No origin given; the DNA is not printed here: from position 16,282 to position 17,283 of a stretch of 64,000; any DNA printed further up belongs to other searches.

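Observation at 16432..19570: Arn-like three-gene module: UDP-xylose synthase + polyprenyl-phosphate-type GT2 + GT-C membrane transferase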

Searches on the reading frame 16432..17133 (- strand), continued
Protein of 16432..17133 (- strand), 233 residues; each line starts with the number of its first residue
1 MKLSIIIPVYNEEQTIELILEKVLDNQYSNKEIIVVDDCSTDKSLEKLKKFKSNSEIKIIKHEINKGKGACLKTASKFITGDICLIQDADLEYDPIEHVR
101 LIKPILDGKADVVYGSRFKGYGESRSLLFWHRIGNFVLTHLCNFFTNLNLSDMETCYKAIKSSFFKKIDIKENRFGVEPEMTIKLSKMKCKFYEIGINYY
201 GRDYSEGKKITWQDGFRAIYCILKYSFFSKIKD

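Call 30: find_encoding_contigs(protein=P0092, flank=8000, max_places=2)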
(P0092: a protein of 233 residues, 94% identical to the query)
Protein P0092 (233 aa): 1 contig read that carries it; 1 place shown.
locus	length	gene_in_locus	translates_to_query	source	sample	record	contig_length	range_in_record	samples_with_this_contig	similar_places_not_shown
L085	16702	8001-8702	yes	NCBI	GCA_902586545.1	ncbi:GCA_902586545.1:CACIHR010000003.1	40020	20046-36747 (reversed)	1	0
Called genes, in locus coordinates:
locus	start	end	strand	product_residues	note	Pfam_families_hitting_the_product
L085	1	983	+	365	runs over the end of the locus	PF00528:BPD_transp_1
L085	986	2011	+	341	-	PF12911:OppC_N (weak), PF00528:BPD_transp_1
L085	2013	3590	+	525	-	PF02463:SMC_N, PF04851:ResIII (faint), PF00005:ABC_tran, PF13191:AAA_16 (faint), PF13304:AAA_21 (faint), PF13401:AAA_22 (faint), PF00005:ABC_tran, PF02463:SMC_N (weak), +2 more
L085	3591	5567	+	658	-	PF13424:TPR_12 (weak), PF13414:TPR_11 (weak), PF13431:TPR_17 (weak), PF00515:TPR_1, PF08241:Methyltransf_11, PF08242:Methyltransf_12, PF13649:Methyltransf_25, PF13847:Methyltransf_31, +8 more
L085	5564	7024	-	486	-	PF03901:Glyco_transf_22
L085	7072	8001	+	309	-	PF01073:3Beta_HSD, PF01370:Epimerase, PF02719:Polysacc_synt_2, PF04321:RmlD_sub_bind (weak), PF07993:NAD_binding_4 (faint), PF16363:GDP_Man_Dehyd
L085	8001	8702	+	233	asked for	PF00535:Glycos_transf_2, PF10111:Glyco_tranf_2_2 (faint)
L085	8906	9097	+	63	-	-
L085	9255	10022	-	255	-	PF23441:SDR (weak), PF00106:adh_short, PF08659:KR, PF13561:adh_short_C2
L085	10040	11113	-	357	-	PF07366:SnoaL, PF12680:SnoaL_2 (faint), PF07366:SnoaL (weak)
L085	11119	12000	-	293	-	PF00528:BPD_transp_1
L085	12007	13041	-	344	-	PF00528:BPD_transp_1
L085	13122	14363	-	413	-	PF01547:SBP_bac_1, PF13416:SBP_bac_8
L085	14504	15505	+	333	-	PF00356:LacI, PF00532:Peripla_BP_1, PF13407:Peripla_BP_4, PF13377:Peripla_BP_3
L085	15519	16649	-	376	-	PF01717:Meth_synt_2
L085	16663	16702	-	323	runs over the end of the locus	PF07366:SnoaL, PF12680:SnoaL_2 (weak)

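Call 31: find_encoding_contigs(protein=P0128, flank=8000, max_places=2)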
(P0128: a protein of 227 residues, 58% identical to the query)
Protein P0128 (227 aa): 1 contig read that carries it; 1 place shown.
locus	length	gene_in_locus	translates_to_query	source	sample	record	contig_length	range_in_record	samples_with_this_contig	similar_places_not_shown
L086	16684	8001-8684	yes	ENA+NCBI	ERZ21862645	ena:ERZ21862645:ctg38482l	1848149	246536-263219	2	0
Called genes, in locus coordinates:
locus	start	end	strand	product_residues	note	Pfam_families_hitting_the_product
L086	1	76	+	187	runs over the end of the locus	-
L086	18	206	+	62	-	-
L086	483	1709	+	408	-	PF01960:ArgJ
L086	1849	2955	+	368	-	PF01883:FeS_assembly_P, PF02374:ArsA_ATPase (faint), PF00142:Fer4_NifH (faint), PF01656:CbiA, PF09140:MipZ (weak), PF10609:ParA, PF13614:AAA_31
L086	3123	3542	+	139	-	PF01242:PTPS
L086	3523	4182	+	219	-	PF01227:GTP_cyclohydroI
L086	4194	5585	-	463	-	PF00535:Glycos_transf_2, PF10111:Glyco_tranf_2_2 (weak), PF13641:Glyco_tranf_2_3 (weak), PF13489:Methyltransf_23, PF13649:Methyltransf_25, PF13847:Methyltransf_31, PF08241:Methyltransf_11, PF08242:Methyltransf_12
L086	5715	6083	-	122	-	PF09685:MamF_MmsF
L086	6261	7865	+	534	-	PF01590:GAF, PF13185:GAF_2, PF13492:GAF_3, PF00512:HisKA, PF02518:HATPase_c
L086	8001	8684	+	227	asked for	PF00535:Glycos_transf_2, PF13641:Glyco_tranf_2_3 (weak)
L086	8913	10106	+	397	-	PF13231:PMT_2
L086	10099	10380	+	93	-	PF00708:Acylphosphatase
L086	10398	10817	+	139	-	PF01894:YjbQ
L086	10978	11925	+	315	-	PF01210:NAD_Gly3P_dh_N, PF07479:NAD_Gly3P_dh_C, PF20618:GPD_NAD_C_bact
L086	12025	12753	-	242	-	PF00596:Aldolase_II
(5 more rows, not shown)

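Call 32: find_encoding_contigs(protein=P0151, flank=8000, max_places=3)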
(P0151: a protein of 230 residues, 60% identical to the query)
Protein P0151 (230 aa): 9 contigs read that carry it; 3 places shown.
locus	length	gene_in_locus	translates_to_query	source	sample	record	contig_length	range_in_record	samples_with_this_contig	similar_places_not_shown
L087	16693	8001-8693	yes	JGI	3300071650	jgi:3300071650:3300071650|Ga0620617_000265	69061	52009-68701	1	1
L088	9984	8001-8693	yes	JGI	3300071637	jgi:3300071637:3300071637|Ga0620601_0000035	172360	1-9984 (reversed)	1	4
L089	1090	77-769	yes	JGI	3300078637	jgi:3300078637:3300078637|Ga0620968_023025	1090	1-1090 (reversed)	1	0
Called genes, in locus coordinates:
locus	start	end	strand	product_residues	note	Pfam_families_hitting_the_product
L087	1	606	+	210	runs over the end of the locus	PF00702:Hydrolase, PF13419:HAD_2, PF13242:Hydrolase_like (faint)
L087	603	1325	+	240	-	PF00483:NTP_transferase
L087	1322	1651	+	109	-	-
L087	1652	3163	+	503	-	-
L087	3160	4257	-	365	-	PF01075:Glyco_transf_9 (weak)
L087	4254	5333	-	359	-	-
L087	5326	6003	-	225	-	-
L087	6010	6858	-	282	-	PF18922:DUF5672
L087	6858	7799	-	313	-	-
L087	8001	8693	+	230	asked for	PF00535:Glycos_transf_2, PF10111:Glyco_tranf_2_2 (faint), PF13641:Glyco_tranf_2_3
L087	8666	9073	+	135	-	PF04138:GtrA_DPMS_TM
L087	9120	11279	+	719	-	PF19830:DUF6311, PF25853:DUF6311_C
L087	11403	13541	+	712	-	PF13231:PMT_2, PF22895:DUF7024 (weak)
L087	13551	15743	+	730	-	-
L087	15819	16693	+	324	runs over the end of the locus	PF00535:Glycos_transf_2, PF13641:Glyco_tranf_2_3, PF10111:Glyco_tranf_2_2 (weak)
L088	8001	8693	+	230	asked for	PF00535:Glycos_transf_2, PF10111:Glyco_tranf_2_2 (faint), PF13641:Glyco_tranf_2_3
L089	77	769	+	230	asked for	PF00535:Glycos_transf_2, PF10111:Glyco_tranf_2_2 (faint), PF13641:Glyco_tranf_2_3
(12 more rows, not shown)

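Call 41: find_related_loci(query=A3, collection=metagenome_contigs, flank=8000)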
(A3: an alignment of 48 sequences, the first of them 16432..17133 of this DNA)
Query A3 (233 aa) in metagenome_contigs; peptide patterns used: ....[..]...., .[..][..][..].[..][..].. (x = any residue, [..] = any of these).
600 stretches matched a pattern (row limit reached: there are more); 567 encode a relative of the query (tblastn E <= 1e-3); the best 80 are kept; 80 distinct loci.
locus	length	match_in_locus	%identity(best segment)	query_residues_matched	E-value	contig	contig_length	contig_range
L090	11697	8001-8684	57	1-228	3e-90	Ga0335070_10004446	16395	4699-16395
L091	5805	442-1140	60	2-228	5e-89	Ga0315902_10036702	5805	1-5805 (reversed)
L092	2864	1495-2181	57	1-228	1e-90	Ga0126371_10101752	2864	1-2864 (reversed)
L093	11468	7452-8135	57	1-228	1e-88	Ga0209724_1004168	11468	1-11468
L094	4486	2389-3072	59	1-229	2e-87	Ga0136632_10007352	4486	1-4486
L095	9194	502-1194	57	1-229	1e-86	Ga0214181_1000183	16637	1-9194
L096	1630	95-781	56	1-227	6e-91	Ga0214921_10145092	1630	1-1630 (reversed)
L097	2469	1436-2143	58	2-230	3e-88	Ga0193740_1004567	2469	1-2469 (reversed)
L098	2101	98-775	58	1-229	3e-89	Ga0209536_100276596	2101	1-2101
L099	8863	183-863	56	1-227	1e-84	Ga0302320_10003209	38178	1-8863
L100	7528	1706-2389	57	2-229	4e-84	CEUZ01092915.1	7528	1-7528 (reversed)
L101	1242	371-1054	58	1-228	3e-90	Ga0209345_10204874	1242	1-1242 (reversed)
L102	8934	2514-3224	57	3-232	8e-84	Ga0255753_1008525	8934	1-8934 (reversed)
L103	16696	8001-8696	56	1-230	1e-83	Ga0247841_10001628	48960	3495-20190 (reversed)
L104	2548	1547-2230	55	1-228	1e-85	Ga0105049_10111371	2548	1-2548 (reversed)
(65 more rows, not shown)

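Call 44: predict_structure(alignment_id=A3)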
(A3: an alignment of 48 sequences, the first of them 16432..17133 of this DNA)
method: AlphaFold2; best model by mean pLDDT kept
length: 233 residues; sequences in the alignment: 48
mean_pLDDT: 90.3   pTM: 0.88
mean pLDDT of the five models: 90.3, 89.1, 88.3, 87.8, 86.7
residues with pLDDT >= 90: 168; 70-90: 48; 50-70: 16; < 50: 1
segments of 3 or more residues with pLDDT < 50: none
pLDDT, mean of each block of 10 residues (from residue 1): 96 94 93 97 96 95 95 97 94 87 96 89 79 90 94 83 95 91 95 90 63 87 89 57
secondary structure, 60 per line:
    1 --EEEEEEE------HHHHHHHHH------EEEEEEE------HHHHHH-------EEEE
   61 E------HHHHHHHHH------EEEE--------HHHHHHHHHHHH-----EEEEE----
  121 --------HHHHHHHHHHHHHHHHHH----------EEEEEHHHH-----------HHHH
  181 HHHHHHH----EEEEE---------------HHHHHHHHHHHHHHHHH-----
elements in order: E3-9 H16-24 E31-37 H44-49 E57-61 H68-76 E83-86 H95-106 E112-116 H129-146 E157-161 H162-165 H177-187 E192-196 H212-228

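Call 49: search_protein_families(library=pfam, alignment_id=A4, max_evalue=0.001)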
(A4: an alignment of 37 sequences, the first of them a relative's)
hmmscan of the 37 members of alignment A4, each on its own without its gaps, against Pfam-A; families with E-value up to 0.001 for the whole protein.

A. member 1, L091:1614-3275:- (553 aa): 1 family
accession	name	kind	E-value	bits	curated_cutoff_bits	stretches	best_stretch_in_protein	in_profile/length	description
PF13231.12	PMT_2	-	3.2e-23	83.1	26.1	1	59-217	1-157/160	Dolichyl-phosphate-mannose-protein mannosyltransferase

B. families by the number of members that match (of 37 scanned): 20 families
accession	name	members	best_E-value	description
PF13231.12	PMT_2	6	3.2e-23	Dolichyl-phosphate-mannose-protein mannosyltransferase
PF04932.20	Wzy_C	3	7e-18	O-Antigen ligase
PF02366.24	PMT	2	4e-10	Dolichyl-phosphate-mannose-protein mannosyltransferase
PF00873.25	ACR_tran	1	1.9e-163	AcrB/AcrD/AcrF family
PF00005.33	ABC_tran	1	2.5e-34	ABC transporter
PF12704.14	MacB_PCD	1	3.6e-33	MacB-like periplasmic core domain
PF03062.24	MBOAT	1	5.5e-33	MBOAT, membrane-bound O-acyltransferase family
PF01757.29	Acyl_transf_3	1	7.9e-27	Acyltransferase domain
PF02687.27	FtsX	1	2.8e-19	FtsX-like permease C-terminal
PF02516.20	STT3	1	2.6e-17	Oligosaccharyl transferase STT3, N-terminal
PF09594.16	GT87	1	5.8e-16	Glycosyltransferase family 87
PF22627.1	AglB_core-like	1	3.9e-15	AglB core domain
PF07220.16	DUF1420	1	4.1e-12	Protein of unknown function (DUF1420)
PF09913.15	DUF2142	1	3.3e-11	Predicted membrane protein (DUF2142)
PF07719.23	TPR_2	1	1.4e-07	Tetratricopeptide repeat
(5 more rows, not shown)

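Call 51: fold_search(model_id=the predicted structure, library=pdb)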
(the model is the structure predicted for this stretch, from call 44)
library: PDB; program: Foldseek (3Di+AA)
matches with E <= 10: 1618; with E <= 0.001: 454
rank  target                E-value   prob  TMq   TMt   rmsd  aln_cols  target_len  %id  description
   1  9ep0                  1.7e-15  1.00  0.80  0.55   2.8       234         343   24  Dolichyl phosphate mannose synthase in complex with donor (GDP-Man) and traces of acceptor (Dol55P) and product (Dol55P- (released 2025-10-01)
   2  5mlz                  2.2e-15  1.00  0.78  0.53   3.6       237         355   26  Dolichyl phosphate mannose synthase in complex with GDP and Mg2+ (released 2017-08-09)
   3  9bhc_B                2.7e-15  1.00  0.77  0.59   2.7       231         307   21  Salmonella undecaprenyl-phosphate 4-deoxy-4-formamido-L-arabinose transferase (ArnC) (released 2025-02-12)
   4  9bhc_A                4.4e-15  1.00  0.77  0.59   2.9       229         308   22  Salmonella undecaprenyl-phosphate 4-deoxy-4-formamido-L-arabinose transferase (ArnC) (released 2025-02-12)
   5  5mm1                  4.4e-15  1.00  0.79  0.55   3.0       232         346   24  Dolichyl phosphate mannose synthase in complex with GDP and dolichyl phosphate mannose (released 2017-08-09)
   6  9b77_A                5.3e-15  1.00  0.77  0.59   2.8       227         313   23  Cryo-EM Structure of the Glycosyltransferase ArnC from Salmonella enterica in the Apo State Determined on Krios micros (released 2025-02-05)
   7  9asc_A                8.7e-15  1.00  0.78  0.59   2.8       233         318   21  Cryo-EM Structure of the Glycosyltransferase ArnC from Salmonella enterica in the UDP-bound State Determined on Talos  (released 2025-02-05)
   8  8vxh_A                1.1e-14  1.00  0.77  0.59   2.9       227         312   22  Cryo-EM Structure of the Glycosyltransferase ArnC from Salmonella enterica in the Apo State Determined on Talos Arctic (released 2025-02-05)
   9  9bhe_A                2.2e-14  1.00  0.79  0.60   3.1       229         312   22  Salmonella undecaprenyl-phosphate 4-deoxy-4-formamido-L-arabinose transferase (ArnC) bound to UDP (released 2025-02-12)
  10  9bhe_B                4.5e-14  1.00  0.79  0.61   3.1       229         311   23  Salmonella undecaprenyl-phosphate 4-deoxy-4-formamido-L-arabinose transferase (ArnC) bound to UDP (released 2025-02-12)
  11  9hwj_A                1.7e-13  1.00  0.76  0.60   3.1       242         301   20  Structure of Undecaprenyl-phosphate 4-deoxy-4-formamido-L-arabinose transferase embedded in nanodisc (released 2026-01-14)
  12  9nyd_C                5.8e-13  1.00  0.71  0.56   4.1       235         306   22  Cryo-EM structure of the glycosyltransferase GtrB in the pre-catalysis and product-bound state (released 2025-12-17)
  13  9nyc_A                1.0e-12  1.00  0.75  0.57   3.6       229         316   21  Cryo-EM structure of the glycosyltransferase GtrB in the substrate-bound state (released 2025-12-17)
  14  9nyd_A                1.7e-12  1.00  0.71  0.55   4.6       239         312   21  Cryo-EM structure of the glycosyltransferase GtrB in the pre-catalysis and product-bound state (released 2025-12-17)
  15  5eke_C                1.9e-12  1.00  0.62  0.49   5.5       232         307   23  Structure of the polyisoprenyl-phosphate glycosyltransferase GtrB (F215A mutant) (released 2016-01-06)
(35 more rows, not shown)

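Call 61: search_protein_families(library=pfam, alignment_id=A5, max_evalue=0.0001)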
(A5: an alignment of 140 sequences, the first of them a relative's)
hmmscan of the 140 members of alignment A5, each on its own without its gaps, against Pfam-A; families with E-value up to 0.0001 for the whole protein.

A. member 1, L090:6686-7570:+ (294 aa): 1 family
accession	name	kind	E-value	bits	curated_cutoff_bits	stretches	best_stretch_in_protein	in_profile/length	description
PF06144.19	DNA_pol3_delta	-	8.7e-10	39.1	21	1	19-120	1-105/124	DNA polymerase III, delta subunit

B. families by the number of members that match (of 140 scanned): 172 families (the first 25 are shown)
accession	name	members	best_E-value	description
PF08241.18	Methyltransf_11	11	8.2e-25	Methyltransferase domain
PF13649.12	Methyltransf_25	11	2.4e-21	Methyltransferase domain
PF13489.12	Methyltransf_23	11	9.4e-17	Methyltransferase domain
PF08242.18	Methyltransf_12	11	2.4e-15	Methyltransferase domain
PF00535.33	Glycos_transf_2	9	5.5e-34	Glycosyl transferase family 2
PF13641.12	Glyco_tranf_2_3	7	4.2e-20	Glycosyltransferase like family 2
PF13847.12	Methyltransf_31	7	3.4e-18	Methyltransferase domain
PF04138.20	GtrA_DPMS_TM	4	5.5e-22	GtrA/DPMS, transmembrane domain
PF10111.15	Glyco_tranf_2_2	4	2.3e-11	Glycosyltransferase like family 2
PF00733.27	Asn_synthase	3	1.5e-70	Asparagine synthase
PF16363.11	GDP_Man_Dehyd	3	6.7e-50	GDP-mannose 4,6 dehydratase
PF01370.27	Epimerase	3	8.7e-48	NAD dependent epimerase/dehydratase family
PF07993.18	NAD_binding_4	3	2.8e-08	Male sterility protein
PF01073.25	3Beta_HSD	3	5e-07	3-beta hydroxysteroid dehydrogenase/isomerase family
PF13537.11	GATase_7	2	6.2e-33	Glutamine amidotransferase domain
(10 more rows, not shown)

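Call 66: find_encoding_contigs(protein=P0098, flank=6000, max_places=3)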
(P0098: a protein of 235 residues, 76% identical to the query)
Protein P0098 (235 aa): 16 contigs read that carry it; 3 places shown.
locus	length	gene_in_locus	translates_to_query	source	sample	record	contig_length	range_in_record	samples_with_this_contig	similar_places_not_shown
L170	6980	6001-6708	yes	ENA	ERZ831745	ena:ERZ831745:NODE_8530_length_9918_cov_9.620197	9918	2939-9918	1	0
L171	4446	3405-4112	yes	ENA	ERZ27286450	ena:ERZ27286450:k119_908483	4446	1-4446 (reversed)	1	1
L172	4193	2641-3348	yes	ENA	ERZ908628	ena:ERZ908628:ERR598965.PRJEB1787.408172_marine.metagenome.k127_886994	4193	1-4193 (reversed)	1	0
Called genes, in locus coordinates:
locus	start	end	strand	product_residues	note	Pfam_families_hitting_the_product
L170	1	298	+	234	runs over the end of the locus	PF00535:Glycos_transf_2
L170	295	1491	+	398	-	PF01041:DegT_DnrJ_EryC1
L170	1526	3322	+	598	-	PF26626:DUF8201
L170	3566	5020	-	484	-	PF03901:Glyco_transf_22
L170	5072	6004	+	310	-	PF01073:3Beta_HSD (weak), PF01370:Epimerase, PF02719:Polysacc_synt_2 (faint), PF07993:NAD_binding_4 (faint), PF16363:GDP_Man_Dehyd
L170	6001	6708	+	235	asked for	PF00535:Glycos_transf_2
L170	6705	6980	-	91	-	?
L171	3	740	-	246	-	?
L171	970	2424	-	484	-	PF03901:Glyco_transf_22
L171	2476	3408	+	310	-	PF01073:3Beta_HSD (weak), PF01370:Epimerase, PF02719:Polysacc_synt_2 (faint), PF07993:NAD_binding_4 (faint), PF16363:GDP_Man_Dehyd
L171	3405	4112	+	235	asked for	PF00535:Glycos_transf_2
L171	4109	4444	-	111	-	?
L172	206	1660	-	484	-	PF03901:Glyco_transf_22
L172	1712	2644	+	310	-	PF01073:3Beta_HSD (weak), PF01370:Epimerase, PF02719:Polysacc_synt_2 (faint), PF07993:NAD_binding_4 (faint), PF16363:GDP_Man_Dehyd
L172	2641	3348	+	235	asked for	PF00535:Glycos_transf_2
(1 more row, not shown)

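Call 67: find_encoding_contigs(protein=P0106, flank=6000, max_places=2)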
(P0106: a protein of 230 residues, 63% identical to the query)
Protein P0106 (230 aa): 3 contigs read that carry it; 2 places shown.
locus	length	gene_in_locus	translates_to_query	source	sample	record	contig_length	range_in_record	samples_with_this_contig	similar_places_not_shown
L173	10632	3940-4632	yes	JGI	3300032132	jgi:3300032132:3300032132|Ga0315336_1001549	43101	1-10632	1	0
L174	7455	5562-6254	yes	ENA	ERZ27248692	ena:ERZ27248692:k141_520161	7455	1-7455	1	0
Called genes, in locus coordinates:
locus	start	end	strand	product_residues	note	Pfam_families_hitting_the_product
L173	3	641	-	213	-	?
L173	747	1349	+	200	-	PF13759:2OG-FeII_Oxy_5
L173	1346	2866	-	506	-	PF26626:DUF8201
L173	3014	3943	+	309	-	PF01073:3Beta_HSD (weak), PF01370:Epimerase, PF02719:Polysacc_synt_2 (weak), PF04321:RmlD_sub_bind (weak), PF07993:NAD_binding_4 (faint), PF16363:GDP_Man_Dehyd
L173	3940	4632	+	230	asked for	PF00535:Glycos_transf_2, PF10111:Glyco_tranf_2_2 (weak), PF13641:Glyco_tranf_2_3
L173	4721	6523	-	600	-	PF00009:GTP_EFTU, PF03144:GTP_EFTU_D2, PF00679:EFG_C, PF06421:LepA_C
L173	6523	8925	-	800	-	PF18262:PhetRS_B1 (faint), PF01588:tRNA_bind, PF03483:B3_4, PF03484:B5, PF17759:tRNA_synthFbeta, PF03147:FDX-ACB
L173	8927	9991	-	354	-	PF02912:Phe_tRNA-synt_N, PF01409:tRNA-synt_2d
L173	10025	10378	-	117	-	PF00453:Ribosomal_L20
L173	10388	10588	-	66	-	PF01632:Ribosomal_L35p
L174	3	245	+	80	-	?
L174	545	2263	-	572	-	PF25063:ARM_TT21_C (weak), PF13181:TPR_8 (weak), PF00515:TPR_1, PF07719:TPR_2 (weak), PF13431:TPR_17 (weak), PF13414:TPR_11 (weak), PF00685:Sulfotransfer_1, PF13469:Sulfotransfer_3, +5 more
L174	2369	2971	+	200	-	PF13759:2OG-FeII_Oxy_5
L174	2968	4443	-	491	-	PF26626:DUF8201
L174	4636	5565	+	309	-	PF01073:3Beta_HSD (weak), PF01370:Epimerase, PF02719:Polysacc_synt_2 (weak), PF04321:RmlD_sub_bind (weak), PF07993:NAD_binding_4 (faint), PF16363:GDP_Man_Dehyd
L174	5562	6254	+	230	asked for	PF00535:Glycos_transf_2, PF10111:Glyco_tranf_2_2 (weak), PF13641:Glyco_tranf_2_3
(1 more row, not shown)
